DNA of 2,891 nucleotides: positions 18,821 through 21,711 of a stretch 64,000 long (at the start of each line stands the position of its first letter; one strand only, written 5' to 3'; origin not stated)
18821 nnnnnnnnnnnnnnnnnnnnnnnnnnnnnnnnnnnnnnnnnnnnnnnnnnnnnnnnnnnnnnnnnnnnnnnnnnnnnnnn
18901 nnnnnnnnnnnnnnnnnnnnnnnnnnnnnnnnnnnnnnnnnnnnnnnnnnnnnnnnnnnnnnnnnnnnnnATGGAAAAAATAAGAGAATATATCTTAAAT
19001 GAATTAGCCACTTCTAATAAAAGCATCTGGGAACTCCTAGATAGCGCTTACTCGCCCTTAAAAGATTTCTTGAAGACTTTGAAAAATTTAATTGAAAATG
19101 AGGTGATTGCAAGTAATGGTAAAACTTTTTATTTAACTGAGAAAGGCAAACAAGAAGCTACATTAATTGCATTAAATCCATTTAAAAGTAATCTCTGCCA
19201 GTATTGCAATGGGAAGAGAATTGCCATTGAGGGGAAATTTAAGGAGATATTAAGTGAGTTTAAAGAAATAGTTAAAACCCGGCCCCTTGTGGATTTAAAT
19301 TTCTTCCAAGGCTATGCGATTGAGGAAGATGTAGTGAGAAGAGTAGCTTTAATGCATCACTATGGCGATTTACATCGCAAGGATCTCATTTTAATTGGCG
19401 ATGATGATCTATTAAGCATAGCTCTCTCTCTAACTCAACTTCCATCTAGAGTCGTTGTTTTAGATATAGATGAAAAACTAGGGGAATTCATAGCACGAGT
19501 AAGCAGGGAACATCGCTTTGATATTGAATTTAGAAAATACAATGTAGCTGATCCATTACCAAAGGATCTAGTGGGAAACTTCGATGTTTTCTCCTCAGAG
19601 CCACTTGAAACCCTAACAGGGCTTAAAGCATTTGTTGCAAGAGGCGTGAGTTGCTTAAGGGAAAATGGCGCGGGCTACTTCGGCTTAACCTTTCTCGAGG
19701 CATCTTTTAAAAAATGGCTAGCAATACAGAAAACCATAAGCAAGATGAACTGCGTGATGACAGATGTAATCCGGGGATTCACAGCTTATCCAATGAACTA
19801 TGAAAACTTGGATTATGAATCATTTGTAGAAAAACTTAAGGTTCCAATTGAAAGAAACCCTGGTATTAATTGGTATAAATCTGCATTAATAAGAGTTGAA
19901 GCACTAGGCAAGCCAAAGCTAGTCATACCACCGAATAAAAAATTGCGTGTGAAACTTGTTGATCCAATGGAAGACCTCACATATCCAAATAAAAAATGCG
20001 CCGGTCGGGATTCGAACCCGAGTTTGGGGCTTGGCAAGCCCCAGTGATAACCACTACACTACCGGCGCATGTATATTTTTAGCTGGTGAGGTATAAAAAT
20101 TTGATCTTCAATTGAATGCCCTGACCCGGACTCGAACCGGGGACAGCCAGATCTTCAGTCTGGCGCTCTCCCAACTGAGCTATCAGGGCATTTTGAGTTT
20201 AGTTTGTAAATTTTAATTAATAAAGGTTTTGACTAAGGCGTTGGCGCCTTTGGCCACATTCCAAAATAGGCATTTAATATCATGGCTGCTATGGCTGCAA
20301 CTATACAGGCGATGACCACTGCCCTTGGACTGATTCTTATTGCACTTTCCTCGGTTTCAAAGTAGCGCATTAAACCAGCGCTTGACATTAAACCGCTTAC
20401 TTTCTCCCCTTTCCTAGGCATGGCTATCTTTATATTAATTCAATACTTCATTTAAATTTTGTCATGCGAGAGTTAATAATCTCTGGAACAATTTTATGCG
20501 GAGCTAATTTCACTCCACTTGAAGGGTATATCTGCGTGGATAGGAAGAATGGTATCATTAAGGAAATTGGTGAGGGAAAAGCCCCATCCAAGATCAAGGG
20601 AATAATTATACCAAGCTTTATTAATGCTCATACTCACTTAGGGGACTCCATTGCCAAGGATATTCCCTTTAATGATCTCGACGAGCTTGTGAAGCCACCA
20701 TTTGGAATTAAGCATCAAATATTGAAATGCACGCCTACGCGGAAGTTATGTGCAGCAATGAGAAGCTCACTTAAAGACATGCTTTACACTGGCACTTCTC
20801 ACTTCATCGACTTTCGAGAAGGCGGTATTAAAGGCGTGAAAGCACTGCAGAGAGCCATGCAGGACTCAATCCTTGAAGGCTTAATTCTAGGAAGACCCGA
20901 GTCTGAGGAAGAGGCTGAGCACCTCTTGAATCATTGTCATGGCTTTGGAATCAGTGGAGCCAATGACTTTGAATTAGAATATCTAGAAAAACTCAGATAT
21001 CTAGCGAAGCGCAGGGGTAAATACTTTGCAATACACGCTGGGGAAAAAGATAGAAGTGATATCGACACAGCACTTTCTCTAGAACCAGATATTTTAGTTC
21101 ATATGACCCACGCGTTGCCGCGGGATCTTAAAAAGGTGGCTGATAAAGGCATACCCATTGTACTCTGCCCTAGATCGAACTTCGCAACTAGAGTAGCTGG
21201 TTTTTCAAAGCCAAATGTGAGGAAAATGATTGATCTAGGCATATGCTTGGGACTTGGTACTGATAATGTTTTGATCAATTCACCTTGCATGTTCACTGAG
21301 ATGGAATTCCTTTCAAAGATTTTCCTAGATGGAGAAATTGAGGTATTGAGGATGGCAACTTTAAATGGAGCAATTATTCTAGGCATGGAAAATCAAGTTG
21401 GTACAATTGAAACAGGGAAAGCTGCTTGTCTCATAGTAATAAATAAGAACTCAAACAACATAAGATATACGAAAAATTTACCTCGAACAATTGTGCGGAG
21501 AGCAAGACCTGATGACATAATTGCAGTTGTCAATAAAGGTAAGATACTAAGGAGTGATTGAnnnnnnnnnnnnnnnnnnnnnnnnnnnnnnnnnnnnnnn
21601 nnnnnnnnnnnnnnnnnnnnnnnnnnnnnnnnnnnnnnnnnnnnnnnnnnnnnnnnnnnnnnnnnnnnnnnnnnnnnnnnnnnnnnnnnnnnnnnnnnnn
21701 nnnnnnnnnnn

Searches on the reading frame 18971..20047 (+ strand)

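Call 41: search_protein_families(library=pfam, proteins=[window:18971-20047:+], max_evalue=0.00001)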
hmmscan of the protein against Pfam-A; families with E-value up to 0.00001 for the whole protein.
window:18971-20047:+ (358 aa): 1 family
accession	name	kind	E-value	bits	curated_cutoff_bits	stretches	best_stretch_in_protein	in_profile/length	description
PF01861.22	BpsA_C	-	3.1e-72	243.2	27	1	92-317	1-224/243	Branched-chain polyamine synthase A C-terminal domain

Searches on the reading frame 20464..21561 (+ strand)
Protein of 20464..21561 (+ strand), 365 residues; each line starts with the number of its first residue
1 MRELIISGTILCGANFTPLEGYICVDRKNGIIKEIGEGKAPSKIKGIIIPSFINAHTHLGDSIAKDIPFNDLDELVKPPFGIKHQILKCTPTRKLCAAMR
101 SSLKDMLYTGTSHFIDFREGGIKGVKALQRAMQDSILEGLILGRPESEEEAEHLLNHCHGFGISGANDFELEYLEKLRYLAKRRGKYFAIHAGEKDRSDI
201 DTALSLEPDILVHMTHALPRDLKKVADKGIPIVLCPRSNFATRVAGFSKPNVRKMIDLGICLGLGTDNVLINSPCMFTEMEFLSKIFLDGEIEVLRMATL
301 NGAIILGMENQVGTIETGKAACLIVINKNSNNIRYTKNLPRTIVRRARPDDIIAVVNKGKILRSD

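Call 41: search_protein_families(library=pfam, proteins=[window:20464-21561:+], max_evalue=0.00001)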
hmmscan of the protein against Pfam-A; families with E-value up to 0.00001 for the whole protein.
window:20464-21561:+ (365 aa): 2 families
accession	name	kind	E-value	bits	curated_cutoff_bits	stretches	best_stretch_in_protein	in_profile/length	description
PF01979.26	Amidohydro_1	-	5.5e-35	121.7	25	1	47-361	1-344/345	Amidohydrolase family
PF07969.17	Amidohydro_3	-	3e-06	27.4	29.7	0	210-332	309-450/472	Amidohydrolase family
